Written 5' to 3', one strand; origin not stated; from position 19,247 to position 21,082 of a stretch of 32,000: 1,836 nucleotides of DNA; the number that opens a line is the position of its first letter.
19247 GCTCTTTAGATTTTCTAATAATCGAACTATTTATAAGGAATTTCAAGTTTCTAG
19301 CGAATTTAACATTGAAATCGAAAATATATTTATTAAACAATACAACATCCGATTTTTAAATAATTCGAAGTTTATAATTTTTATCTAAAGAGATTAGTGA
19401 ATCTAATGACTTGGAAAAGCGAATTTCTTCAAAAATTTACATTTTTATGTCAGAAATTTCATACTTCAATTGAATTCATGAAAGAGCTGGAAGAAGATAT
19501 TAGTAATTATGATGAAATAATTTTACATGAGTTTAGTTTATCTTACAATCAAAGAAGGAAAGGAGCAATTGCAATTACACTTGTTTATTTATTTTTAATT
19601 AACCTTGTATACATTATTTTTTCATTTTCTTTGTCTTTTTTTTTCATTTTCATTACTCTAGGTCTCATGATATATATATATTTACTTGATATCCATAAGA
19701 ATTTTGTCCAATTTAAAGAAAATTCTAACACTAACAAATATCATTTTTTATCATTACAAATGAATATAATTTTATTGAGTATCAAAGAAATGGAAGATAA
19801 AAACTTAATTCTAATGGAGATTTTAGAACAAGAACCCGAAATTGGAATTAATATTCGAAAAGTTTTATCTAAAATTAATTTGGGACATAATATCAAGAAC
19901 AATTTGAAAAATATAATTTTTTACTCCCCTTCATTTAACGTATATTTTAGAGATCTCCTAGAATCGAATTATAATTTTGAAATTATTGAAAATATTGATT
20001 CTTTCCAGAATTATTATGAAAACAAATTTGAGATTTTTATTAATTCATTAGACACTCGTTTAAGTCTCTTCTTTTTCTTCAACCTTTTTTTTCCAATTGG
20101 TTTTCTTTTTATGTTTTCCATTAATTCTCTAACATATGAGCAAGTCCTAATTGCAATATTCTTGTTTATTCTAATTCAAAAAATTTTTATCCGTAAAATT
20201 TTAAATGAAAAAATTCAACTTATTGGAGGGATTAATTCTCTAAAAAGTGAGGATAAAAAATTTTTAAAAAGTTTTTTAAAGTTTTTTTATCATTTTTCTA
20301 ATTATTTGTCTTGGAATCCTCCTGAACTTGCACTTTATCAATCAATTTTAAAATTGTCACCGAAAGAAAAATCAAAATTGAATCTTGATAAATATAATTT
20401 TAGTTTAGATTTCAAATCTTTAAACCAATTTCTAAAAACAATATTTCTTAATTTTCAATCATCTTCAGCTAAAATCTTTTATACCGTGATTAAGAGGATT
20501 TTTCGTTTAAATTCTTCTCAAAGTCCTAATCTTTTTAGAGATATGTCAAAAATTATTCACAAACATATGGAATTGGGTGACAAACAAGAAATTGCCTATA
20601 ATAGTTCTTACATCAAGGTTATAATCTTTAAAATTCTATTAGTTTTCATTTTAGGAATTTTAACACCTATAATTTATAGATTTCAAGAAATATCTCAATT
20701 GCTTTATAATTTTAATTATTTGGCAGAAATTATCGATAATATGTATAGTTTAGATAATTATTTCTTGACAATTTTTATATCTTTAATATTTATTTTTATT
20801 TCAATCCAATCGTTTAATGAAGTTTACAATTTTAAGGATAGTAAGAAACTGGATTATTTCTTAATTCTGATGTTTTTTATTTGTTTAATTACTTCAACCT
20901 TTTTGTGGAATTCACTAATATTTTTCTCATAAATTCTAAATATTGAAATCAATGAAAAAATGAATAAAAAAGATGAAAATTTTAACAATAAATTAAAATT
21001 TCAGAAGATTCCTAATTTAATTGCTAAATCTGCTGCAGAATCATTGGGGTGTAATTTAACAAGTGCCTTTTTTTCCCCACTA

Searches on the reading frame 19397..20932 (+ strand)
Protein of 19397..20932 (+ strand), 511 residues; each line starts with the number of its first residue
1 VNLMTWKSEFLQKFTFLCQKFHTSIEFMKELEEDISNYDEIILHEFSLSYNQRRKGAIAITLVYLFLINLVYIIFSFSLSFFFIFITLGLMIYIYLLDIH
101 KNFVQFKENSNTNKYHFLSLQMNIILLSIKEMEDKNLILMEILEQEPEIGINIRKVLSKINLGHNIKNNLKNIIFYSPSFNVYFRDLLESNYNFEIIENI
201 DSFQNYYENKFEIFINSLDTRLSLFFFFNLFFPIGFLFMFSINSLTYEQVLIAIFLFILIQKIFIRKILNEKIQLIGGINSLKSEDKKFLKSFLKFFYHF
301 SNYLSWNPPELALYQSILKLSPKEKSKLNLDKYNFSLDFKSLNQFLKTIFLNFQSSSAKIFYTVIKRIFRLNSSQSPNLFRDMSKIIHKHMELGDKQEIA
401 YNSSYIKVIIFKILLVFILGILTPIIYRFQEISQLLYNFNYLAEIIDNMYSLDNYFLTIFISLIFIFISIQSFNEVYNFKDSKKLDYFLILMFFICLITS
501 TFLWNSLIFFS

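Call 3: search_protein_families(library=pfam, proteins=[window:19397-20932:+], max_evalue=0.1)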
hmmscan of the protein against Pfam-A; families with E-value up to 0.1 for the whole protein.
window:19397-20932:+ (511 aa): 0 families

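Call 8: search_protein_families(library=ncbifam, proteins=[window:19397-20932:+], max_evalue=0.1)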
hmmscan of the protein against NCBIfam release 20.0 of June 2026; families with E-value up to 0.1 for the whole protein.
window:19397-20932:+ (511 aa): 0 families

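Call 77: search_solved_structures(query=A7, max_evalue=1)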
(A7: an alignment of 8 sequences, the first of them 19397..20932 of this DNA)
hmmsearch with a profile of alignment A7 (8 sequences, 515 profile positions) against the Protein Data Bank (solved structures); distinct sequences matched with E-value up to 1: 0.

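Call 78: search_protein_families(library=pfam, alignment_id=A7, max_evalue=1)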
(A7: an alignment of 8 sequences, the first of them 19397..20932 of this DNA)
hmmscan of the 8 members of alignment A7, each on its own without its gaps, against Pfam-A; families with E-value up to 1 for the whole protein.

A. member 1, window:19397-20932:+ (511 aa): 0 families

B. families by the number of members that match (of 8 scanned): 8 families
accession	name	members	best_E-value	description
PF20990.2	DUF2207_C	1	0.0062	Predicted membrane protein (DUF2207) C-terminal domain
PF14012.11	DUF4229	1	0.0089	Protein of unknown function (DUF4229)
PF04246.17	RseC_MucC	1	0.035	Positive regulator of sigma(E), RseC/MucC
PF20763.3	UDG-inhib_P56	1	0.052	Phage phi29, UDG inhibitor P56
PF00482.28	T2SSF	1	0.09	Type II secretion system (T2SS), protein F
PF06305.16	LapA_dom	1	0.17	Lipopolysaccharide assembly protein A domain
PF22642.1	MinC_N_1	1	0.25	Cell-division inhibitor MinC, N-terminal domain-like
PF13829.11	DUF4191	1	0.43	Domain of unknown function (DUF4191)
